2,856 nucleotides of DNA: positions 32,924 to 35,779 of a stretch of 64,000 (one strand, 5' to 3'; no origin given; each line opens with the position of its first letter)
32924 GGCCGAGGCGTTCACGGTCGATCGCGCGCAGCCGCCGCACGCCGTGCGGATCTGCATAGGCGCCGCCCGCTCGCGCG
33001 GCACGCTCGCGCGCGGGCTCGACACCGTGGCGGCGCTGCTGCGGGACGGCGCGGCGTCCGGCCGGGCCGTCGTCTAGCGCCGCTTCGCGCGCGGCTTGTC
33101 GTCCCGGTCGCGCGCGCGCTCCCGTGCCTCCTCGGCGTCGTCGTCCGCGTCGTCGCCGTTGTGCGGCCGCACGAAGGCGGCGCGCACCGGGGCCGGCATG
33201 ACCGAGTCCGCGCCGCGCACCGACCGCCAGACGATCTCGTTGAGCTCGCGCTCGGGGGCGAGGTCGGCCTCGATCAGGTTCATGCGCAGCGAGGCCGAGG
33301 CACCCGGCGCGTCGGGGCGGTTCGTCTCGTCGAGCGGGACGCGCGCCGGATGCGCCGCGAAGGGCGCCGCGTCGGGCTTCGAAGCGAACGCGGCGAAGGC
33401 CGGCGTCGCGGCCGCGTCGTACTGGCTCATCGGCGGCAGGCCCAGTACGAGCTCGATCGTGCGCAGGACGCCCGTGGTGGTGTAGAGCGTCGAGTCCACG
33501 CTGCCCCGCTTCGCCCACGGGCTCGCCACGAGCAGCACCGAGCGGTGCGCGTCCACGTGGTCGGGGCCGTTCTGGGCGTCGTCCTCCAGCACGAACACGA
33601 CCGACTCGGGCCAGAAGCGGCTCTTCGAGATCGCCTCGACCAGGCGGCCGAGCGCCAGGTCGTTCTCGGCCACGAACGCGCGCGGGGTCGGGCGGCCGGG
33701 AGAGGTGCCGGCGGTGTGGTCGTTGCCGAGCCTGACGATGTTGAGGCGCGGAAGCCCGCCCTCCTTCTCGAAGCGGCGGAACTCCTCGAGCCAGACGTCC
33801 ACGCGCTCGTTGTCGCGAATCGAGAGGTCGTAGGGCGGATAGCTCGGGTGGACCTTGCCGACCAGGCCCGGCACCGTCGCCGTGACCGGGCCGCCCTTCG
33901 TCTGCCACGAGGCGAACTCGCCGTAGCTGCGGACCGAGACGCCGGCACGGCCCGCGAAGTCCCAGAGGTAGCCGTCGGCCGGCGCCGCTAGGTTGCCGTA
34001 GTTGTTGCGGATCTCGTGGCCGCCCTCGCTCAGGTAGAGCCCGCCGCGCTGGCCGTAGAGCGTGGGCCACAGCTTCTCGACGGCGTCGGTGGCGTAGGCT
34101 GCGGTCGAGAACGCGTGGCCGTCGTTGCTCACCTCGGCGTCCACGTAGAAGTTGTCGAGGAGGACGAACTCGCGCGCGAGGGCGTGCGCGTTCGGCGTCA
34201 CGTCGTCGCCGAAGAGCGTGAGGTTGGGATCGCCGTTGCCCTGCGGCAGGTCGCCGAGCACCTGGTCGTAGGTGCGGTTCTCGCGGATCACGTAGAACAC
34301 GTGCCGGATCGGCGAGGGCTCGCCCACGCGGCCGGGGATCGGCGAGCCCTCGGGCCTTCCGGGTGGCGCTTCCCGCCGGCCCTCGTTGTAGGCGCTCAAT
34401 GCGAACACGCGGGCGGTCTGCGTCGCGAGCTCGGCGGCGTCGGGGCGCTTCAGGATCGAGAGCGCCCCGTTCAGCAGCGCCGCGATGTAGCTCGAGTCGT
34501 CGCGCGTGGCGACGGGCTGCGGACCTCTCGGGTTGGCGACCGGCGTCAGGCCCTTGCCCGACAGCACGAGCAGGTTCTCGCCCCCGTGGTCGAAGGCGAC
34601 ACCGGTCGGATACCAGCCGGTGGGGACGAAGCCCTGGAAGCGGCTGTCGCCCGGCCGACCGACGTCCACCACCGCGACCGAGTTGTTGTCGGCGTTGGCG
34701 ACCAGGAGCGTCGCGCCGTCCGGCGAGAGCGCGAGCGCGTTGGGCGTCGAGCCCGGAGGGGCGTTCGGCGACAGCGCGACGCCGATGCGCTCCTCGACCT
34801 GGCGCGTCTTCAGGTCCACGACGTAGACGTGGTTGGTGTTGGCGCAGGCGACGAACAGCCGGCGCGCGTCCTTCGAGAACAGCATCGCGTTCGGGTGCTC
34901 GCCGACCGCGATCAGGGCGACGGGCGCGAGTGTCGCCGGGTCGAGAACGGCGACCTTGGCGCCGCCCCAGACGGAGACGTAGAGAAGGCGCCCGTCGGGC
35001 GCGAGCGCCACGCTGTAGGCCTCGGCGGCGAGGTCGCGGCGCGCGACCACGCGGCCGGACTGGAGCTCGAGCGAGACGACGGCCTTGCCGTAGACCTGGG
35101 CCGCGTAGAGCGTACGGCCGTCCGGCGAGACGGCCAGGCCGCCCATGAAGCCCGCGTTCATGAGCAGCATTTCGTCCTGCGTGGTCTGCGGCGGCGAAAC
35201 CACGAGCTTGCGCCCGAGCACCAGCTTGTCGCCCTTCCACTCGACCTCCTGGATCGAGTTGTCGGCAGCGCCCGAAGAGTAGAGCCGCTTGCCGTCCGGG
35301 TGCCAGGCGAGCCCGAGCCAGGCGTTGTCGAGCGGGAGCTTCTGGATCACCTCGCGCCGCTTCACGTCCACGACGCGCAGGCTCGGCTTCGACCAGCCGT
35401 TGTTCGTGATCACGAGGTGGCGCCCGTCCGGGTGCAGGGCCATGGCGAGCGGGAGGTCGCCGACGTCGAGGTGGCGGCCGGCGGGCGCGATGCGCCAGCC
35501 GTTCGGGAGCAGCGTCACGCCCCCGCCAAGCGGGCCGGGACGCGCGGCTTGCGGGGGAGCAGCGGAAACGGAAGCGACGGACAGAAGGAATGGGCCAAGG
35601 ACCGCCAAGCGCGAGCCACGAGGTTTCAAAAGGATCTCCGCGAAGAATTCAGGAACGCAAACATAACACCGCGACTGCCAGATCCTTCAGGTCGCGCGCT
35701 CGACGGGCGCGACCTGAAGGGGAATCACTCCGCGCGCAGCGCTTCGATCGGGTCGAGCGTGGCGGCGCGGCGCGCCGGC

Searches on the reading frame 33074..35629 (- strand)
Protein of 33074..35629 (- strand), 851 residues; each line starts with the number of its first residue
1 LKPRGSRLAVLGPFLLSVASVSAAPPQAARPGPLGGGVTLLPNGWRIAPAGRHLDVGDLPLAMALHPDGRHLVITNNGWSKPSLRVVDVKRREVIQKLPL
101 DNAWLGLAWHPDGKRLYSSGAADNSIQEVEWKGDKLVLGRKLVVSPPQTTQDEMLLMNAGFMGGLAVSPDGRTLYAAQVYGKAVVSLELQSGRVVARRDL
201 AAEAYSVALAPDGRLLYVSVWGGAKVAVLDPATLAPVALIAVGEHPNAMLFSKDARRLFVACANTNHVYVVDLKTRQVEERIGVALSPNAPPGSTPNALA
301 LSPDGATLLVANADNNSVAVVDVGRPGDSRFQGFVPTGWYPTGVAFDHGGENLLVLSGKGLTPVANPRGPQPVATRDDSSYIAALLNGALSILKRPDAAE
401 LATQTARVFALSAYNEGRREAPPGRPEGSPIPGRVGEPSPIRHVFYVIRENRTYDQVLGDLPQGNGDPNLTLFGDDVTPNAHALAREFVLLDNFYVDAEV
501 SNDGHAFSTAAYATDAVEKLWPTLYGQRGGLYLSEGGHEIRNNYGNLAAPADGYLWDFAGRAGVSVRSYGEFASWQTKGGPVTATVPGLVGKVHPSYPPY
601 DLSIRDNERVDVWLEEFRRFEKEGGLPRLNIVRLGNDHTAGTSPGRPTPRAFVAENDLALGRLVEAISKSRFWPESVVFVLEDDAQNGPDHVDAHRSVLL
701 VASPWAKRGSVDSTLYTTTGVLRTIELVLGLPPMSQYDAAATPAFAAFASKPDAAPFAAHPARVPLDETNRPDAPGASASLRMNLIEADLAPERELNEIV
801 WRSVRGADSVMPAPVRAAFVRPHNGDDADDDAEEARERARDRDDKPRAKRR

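Call 34: search_protein_families(library=pfam, max_evalue=0.001, proteins=[window:33074-35629:-])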
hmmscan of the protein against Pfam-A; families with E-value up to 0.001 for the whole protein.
window:33074-35629:- (851 aa): 10 families
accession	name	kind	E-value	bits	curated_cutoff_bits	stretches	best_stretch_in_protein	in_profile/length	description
PF10282.15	Lactonase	-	4.8e-13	49.5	21.7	1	249-356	196-308/344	Lactonase, 7-bladed beta-propeller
PF08450.18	SGL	-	1.2e-12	48.4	26.3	1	152-263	126-245/246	SMP-30/Gluconolactonase/LRE-like region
PF25174.1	Beta-prop_THOC3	-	1.9e-12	47.2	305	0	165-275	52-160/272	THOC3 beta-propeller domain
PF04185.19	Phosphoesterase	-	4.5e-11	42.9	23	1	472-732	101-356/356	Phosphoesterase family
PF23414.1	Beta-prop_EML_2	-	9.3e-10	38.8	90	1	164-275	3-112/266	Echinoderm microtubule-associated protein second beta-propeller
PF21783.3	YNCE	-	8.6e-07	29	27.1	1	50-323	62-313/339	YNCE-like beta-propeller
PF00400.38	WD40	-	1.1e-06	29.4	27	0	106-126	16-35/39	WD domain, G-beta repeat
PF23393.2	Beta-prop_WDR90_POC16_2nd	-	1.3e-06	28.3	60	0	160-337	79-264/291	WDR90/POC16, second beta-propeller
PF02239.22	Cytochrom_D1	-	1.5e-05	24.2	25.5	1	164-275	40-147/368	Cytochrome D1 heme domain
PF07676.18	PD40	-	4.2e-05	23.8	20.9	0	161-175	10-24/38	WD40-like Beta Propeller Repeat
